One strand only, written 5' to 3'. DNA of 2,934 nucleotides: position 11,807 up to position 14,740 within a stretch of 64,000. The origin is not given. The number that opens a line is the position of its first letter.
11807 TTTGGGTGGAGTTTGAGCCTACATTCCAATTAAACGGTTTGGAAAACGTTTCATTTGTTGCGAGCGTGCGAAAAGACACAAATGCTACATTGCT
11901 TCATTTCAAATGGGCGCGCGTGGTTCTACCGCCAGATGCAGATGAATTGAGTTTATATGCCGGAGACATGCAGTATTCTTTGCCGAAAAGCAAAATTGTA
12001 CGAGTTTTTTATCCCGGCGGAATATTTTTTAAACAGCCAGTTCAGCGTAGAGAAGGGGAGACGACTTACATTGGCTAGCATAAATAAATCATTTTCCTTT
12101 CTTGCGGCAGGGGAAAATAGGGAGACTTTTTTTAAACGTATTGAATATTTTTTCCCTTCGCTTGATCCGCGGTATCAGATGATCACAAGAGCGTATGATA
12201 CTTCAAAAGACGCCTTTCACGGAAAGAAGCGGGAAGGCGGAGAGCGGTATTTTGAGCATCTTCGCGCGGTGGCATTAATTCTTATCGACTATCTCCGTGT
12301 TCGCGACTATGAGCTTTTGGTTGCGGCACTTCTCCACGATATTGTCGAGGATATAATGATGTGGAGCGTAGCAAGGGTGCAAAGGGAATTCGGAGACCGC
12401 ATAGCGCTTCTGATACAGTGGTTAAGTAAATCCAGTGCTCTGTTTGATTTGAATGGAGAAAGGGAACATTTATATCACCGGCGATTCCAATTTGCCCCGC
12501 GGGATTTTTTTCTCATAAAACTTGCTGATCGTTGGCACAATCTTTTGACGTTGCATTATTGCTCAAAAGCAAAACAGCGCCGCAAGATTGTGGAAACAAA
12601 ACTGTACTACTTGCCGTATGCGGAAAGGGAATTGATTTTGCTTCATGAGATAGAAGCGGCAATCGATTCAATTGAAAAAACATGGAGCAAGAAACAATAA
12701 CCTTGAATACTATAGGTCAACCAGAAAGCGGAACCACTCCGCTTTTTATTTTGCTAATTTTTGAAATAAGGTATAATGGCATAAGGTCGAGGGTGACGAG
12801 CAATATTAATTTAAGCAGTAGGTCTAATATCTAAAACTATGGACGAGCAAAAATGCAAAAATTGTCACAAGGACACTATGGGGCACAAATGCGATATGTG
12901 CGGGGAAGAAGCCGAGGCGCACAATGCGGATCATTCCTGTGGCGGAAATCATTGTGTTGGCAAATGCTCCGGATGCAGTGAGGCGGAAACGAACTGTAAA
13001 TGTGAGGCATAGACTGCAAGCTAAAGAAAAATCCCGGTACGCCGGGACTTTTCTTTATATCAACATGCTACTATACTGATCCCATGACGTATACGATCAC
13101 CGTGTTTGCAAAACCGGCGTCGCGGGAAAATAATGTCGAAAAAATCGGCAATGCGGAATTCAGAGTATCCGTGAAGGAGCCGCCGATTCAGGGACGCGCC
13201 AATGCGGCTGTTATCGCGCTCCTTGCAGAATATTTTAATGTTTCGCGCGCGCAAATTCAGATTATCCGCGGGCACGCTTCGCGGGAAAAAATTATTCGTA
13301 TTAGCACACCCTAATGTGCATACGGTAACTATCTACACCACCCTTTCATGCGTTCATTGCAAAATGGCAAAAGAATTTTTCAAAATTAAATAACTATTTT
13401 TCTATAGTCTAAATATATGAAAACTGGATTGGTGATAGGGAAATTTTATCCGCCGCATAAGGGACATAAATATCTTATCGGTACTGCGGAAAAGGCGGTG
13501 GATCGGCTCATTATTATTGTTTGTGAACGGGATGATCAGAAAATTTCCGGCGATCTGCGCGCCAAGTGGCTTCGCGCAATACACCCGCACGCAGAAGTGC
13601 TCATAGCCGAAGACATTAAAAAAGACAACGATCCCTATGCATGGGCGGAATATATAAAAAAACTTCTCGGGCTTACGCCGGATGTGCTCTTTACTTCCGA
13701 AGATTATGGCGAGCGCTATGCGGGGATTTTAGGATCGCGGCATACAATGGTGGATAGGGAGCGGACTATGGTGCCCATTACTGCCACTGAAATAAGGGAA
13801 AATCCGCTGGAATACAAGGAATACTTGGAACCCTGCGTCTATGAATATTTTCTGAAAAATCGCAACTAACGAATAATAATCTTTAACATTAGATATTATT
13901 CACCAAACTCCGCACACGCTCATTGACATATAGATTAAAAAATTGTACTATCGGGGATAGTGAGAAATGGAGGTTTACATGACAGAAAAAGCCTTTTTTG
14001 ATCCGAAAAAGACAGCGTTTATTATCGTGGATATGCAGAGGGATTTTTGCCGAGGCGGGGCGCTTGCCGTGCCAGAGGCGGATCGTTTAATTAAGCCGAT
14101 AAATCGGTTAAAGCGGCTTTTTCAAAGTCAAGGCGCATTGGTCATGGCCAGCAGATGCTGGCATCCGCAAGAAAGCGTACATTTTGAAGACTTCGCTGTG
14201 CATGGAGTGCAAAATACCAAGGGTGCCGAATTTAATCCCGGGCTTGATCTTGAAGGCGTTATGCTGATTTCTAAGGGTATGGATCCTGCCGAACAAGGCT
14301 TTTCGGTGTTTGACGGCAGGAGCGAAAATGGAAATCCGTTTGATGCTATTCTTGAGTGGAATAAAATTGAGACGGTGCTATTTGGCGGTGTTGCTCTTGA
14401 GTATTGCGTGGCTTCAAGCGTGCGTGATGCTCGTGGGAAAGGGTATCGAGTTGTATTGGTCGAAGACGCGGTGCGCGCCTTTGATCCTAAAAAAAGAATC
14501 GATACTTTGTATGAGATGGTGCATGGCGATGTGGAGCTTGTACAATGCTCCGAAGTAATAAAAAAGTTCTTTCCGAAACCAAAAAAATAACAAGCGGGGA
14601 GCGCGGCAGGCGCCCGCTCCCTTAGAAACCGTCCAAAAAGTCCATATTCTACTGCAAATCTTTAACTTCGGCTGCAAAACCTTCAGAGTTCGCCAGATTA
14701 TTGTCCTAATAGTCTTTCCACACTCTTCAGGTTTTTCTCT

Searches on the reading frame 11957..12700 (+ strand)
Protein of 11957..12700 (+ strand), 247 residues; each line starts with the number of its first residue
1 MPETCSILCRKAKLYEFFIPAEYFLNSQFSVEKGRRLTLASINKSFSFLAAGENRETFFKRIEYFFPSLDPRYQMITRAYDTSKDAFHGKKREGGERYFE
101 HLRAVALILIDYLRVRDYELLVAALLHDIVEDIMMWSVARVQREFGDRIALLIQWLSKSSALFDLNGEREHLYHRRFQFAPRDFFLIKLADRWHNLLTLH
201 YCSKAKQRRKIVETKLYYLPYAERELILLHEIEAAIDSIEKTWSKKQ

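Call 3: search_protein_families(library=pfam, proteins=[window:11957-12700:+], max_evalue=0.01)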
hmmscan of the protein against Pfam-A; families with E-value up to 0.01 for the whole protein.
window:11957-12700:+ (247 aa): 2 families
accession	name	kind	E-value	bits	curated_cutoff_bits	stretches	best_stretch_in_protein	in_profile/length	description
PF13328.12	HD_4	-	7.7e-16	58.6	27.2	1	79-225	1-153/156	HD domain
PF01966.28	HD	-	0.0018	19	22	1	98-133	1-40/116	HD domain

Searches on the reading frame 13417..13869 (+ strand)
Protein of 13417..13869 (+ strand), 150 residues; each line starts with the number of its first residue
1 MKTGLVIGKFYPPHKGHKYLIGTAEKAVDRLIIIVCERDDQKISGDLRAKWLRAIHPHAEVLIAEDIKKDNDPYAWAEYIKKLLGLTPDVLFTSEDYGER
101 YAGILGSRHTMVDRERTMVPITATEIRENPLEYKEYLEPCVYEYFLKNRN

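Call 3: search_protein_families(library=pfam, proteins=[window:13417-13869:+], max_evalue=0.01)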
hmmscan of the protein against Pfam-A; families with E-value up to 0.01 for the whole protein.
window:13417-13869:+ (150 aa): 2 families
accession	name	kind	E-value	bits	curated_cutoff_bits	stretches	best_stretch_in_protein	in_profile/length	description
PF01467.32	CTP_transf_like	-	1.1e-05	26.1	21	1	6-128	2-132/133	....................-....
PF08218.17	Citrate_ly_lig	-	0.0033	17.6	20.9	1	12-52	10-50/182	Citrate lyase ligase C-terminal domain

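Call 4: search_protein_families(library=ncbifam, proteins=[window:13417-13869:+], max_evalue=0.01)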
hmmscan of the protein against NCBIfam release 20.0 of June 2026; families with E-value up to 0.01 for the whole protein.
window:13417-13869:+ (150 aa): 8 families
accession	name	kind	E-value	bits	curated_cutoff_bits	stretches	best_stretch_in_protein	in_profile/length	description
TIGR01526.1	nadR_NMN_Atrans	equivalog_domain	1.9e-29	102.9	341.15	1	1-147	1-163/325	nicotinamide-nucleotide adenylyltransferase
NF005988.0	PRK08099.1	equivalog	1.3e-17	64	201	1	2-147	65-232/411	multifunctional transcriptional regulator/nicotinamide-nucleotide adenylyltransferase/ribosylnicotinamide kinase NadR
TIGR00125.1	cyt_tran_rel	domain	1.2e-10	41.4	27.7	1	4-39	2-38/65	adenylyltransferase/cytidyltransferase family protein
NF002243.0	PRK01153.1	subfamily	1.7e-05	24.4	127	1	4-37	3-36/175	nicotinamide-nucleotide adenylyltransferase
TIGR01527.1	arch_NMN_Atrans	equivalog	0.00021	20.9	181.2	1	4-39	2-37/167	nicotinamide-nucleotide adenylyltransferase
TIGR01510.1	coaD_prev_kdtB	equivalog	0.0033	17.4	103.3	1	4-45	2-43/155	pantetheine-phosphate adenylyltransferase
NF003786.0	PRK05379.1-2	equivalog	0.0038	16.5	397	1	6-36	19-49/354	bifunctional nicotinamide-nucleotide adenylyltransferase/Nudix hydroxylase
TIGR00482.1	TIGR00482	equivalog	0.0095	16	112.45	0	6-35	2-33/194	nicotinate (nicotinamide) nucleotide adenylyltransferase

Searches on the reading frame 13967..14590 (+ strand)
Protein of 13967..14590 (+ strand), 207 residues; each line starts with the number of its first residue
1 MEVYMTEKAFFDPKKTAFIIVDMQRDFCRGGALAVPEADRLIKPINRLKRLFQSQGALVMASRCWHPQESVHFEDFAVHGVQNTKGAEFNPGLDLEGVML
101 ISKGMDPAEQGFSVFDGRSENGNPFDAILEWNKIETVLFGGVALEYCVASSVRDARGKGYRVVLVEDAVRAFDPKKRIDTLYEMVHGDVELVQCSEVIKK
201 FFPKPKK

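Call 3: search_protein_families(library=pfam, proteins=[window:13967-14590:+], max_evalue=0.01)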
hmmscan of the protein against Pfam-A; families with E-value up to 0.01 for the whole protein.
window:13967-14590:+ (207 aa): 1 family
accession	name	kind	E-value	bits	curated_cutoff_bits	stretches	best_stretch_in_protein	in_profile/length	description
PF00857.26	Isochorismatase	-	4.9e-25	89.1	27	1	16-177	1-156/175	Isochorismatase domain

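Call 4: search_protein_families(library=ncbifam, proteins=[window:13967-14590:+], max_evalue=0.01)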
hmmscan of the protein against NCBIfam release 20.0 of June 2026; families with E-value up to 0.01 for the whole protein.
window:13967-14590:+ (207 aa): 6 families
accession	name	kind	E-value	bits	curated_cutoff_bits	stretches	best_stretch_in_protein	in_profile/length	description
NF008623.0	PRK11609.1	equivalog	3.1e-29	102.3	174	2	15-73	3-61/213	bifunctional nicotinamidase/pyrazinamidase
NF050097.1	BiurAmidohydBiuH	equivalog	7.6e-13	48.4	370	1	125-186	142-202/221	biuret amidohydrolase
TIGR03614.1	RutB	equivalog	3e-08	33.5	377.95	1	124-176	141-193/226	pyrimidine utilization protein B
NF008517.0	PRK11440.1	equivalog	3e-06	27.3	195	1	129-181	116-168/188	hydrolase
NF041461.1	C_hydro_YcaC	equivalog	0.0021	17.6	310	1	136-193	104-161/201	isochorismate family cysteine hydrolase YcaC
TIGR00453.1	ispD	equivalog_domain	0.0054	16.2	181.3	1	135-187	68-119/219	2-C-methyl-D-erythritol 4-phosphate cytidylyltransferase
